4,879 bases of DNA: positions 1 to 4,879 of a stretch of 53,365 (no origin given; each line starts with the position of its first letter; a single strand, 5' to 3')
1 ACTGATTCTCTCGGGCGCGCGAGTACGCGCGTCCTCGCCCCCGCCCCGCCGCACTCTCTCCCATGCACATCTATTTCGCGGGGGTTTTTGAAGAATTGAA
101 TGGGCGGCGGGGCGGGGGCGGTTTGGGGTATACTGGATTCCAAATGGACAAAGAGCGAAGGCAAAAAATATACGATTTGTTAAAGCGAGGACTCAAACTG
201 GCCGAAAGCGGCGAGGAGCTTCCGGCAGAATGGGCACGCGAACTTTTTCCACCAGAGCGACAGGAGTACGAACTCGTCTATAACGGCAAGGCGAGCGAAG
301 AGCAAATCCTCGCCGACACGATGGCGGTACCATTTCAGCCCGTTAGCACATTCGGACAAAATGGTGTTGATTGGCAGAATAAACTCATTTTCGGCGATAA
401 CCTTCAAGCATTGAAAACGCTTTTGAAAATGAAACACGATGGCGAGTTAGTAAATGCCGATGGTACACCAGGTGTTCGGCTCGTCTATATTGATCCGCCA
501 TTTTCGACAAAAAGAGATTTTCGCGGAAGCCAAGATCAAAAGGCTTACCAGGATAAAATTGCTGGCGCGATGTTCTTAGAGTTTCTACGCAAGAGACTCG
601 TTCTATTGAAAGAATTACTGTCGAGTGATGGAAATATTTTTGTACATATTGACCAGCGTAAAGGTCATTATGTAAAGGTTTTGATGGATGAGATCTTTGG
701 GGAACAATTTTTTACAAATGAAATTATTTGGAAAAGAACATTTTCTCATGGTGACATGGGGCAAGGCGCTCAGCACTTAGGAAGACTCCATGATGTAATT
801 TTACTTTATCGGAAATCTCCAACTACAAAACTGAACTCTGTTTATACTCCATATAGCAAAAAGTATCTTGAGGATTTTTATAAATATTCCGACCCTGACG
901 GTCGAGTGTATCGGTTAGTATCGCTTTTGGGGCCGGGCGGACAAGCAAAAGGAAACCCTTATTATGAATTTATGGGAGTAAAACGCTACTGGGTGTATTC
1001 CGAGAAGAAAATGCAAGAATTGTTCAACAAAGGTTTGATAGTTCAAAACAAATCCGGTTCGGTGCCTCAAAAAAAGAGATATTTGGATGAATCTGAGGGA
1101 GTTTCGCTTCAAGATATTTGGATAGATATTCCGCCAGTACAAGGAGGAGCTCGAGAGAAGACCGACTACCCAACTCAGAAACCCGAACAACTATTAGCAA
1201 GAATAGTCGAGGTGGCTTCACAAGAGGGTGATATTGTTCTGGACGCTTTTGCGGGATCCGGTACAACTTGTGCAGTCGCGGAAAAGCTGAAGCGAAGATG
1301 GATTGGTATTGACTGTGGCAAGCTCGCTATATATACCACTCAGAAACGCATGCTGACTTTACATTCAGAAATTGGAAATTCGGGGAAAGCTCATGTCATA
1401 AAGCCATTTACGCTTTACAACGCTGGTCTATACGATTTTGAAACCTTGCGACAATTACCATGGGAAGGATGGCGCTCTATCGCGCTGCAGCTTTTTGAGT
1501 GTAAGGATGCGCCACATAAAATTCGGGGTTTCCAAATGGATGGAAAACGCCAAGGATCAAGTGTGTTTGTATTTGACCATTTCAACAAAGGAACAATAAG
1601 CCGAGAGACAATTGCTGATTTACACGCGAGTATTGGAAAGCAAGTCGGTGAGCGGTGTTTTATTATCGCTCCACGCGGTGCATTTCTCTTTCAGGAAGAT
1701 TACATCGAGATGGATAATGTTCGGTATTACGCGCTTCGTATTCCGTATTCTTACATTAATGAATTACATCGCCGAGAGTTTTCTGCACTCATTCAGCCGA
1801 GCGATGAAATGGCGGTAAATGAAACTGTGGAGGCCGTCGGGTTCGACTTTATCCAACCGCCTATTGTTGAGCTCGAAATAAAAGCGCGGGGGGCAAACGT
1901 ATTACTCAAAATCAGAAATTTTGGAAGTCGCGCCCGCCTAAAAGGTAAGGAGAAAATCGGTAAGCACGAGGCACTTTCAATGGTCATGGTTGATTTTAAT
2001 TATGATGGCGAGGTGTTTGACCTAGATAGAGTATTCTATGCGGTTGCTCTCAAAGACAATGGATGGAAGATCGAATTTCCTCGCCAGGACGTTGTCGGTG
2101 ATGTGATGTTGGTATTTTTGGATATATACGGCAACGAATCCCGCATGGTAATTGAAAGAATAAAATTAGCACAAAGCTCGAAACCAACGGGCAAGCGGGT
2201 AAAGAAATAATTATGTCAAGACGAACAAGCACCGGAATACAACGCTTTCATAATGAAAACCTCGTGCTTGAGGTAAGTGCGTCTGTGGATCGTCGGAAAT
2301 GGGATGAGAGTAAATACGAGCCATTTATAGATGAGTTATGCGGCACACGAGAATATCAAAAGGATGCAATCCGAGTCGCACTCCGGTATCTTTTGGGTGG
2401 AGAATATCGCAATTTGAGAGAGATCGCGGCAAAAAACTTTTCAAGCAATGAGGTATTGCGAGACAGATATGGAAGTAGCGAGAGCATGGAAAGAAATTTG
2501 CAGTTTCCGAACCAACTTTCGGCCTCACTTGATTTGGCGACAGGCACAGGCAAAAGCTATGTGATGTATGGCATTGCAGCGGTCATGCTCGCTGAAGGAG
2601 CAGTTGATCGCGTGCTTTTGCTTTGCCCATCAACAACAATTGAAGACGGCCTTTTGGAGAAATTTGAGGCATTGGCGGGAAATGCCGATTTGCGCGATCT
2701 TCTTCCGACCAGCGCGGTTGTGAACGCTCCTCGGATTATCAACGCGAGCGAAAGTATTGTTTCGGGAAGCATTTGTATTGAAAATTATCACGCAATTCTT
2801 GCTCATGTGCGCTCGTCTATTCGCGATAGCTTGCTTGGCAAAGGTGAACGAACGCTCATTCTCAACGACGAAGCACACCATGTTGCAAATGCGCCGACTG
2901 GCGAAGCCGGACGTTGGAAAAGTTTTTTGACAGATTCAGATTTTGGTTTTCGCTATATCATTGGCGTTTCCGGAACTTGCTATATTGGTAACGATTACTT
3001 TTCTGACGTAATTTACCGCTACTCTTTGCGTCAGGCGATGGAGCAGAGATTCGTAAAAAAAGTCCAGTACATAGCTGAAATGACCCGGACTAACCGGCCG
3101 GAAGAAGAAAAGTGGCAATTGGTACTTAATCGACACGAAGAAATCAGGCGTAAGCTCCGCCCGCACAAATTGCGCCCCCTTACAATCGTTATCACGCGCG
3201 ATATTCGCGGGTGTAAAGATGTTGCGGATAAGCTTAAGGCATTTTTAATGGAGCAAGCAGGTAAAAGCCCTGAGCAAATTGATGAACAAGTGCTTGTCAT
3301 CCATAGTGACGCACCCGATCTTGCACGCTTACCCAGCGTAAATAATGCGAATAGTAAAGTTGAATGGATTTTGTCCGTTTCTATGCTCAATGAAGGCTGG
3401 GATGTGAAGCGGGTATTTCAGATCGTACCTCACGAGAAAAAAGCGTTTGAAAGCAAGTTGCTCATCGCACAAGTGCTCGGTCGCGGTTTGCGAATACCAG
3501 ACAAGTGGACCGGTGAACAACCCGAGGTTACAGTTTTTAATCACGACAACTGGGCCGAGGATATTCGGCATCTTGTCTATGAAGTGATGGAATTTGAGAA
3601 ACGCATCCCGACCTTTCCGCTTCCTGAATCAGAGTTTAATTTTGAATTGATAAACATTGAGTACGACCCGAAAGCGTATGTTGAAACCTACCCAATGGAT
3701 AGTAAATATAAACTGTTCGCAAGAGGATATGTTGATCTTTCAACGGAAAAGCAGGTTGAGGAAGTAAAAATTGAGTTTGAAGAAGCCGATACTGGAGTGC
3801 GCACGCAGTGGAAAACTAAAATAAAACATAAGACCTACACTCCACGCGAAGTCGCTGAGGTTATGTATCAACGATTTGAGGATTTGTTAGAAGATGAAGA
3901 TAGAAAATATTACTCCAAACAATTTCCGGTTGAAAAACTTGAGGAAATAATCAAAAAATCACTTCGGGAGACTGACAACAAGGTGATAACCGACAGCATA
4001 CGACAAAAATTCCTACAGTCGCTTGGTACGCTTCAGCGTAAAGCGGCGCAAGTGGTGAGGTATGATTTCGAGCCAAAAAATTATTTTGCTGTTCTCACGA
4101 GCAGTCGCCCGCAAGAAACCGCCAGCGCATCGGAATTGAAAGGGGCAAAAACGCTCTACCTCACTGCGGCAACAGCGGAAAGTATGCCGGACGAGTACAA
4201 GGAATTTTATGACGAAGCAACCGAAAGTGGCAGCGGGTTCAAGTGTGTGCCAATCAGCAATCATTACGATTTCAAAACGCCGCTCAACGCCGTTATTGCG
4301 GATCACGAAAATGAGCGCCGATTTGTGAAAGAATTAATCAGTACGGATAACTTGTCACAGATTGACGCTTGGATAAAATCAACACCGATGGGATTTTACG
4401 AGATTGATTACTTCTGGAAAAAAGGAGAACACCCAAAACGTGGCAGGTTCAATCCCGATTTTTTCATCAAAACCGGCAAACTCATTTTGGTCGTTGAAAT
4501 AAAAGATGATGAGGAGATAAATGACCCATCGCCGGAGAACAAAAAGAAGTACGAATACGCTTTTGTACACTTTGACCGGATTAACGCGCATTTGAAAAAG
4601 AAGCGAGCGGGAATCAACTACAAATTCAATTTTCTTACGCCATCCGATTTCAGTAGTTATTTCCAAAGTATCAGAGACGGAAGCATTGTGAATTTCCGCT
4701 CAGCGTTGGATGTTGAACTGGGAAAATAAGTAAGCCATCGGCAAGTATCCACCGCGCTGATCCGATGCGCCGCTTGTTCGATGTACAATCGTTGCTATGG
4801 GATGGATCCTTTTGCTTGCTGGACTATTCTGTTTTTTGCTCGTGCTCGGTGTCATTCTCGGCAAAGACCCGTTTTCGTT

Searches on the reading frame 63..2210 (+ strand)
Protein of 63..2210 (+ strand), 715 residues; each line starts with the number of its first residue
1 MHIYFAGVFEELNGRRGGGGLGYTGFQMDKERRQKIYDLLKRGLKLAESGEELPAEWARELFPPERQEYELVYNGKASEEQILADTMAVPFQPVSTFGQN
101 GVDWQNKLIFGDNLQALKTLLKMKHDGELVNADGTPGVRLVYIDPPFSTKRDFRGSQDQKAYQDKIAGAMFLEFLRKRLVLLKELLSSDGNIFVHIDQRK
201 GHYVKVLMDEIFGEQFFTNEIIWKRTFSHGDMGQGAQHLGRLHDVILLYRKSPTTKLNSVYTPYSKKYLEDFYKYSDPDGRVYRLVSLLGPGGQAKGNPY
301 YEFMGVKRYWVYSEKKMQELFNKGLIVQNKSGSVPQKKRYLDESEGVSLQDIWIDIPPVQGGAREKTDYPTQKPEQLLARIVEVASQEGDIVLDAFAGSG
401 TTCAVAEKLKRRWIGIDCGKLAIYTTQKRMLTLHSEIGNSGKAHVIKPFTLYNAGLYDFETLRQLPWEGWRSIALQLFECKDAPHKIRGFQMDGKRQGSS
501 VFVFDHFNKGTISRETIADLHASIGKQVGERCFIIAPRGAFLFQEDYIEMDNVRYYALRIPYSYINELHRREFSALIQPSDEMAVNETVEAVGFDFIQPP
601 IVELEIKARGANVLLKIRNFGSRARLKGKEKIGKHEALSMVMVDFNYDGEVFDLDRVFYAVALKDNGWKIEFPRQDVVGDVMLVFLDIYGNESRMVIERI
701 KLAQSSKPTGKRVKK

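Call 41: search_protein_families(library=pfam, proteins=[window:63-2210:+], max_evalue=0.00001)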
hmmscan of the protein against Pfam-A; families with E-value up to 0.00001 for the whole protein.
window:63-2210:+ (715 aa): 1 family
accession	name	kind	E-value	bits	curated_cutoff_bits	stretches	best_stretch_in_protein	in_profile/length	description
PF01555.25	N6_N4_Mtase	-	2.2e-47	162.3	26.7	1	138-425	1-218/221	DNA methylase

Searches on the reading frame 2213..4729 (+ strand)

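Call 41: search_protein_families(library=pfam, proteins=[window:2213-4729:+], max_evalue=0.00001)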
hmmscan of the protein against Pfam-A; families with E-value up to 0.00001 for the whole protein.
window:2213-4729:+ (838 aa): 1 family
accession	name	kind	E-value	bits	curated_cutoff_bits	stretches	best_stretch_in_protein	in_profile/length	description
PF04851.21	ResIII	-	2.8e-14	53.8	22.5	1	46-256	5-162/164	Type III restriction enzyme, res subunit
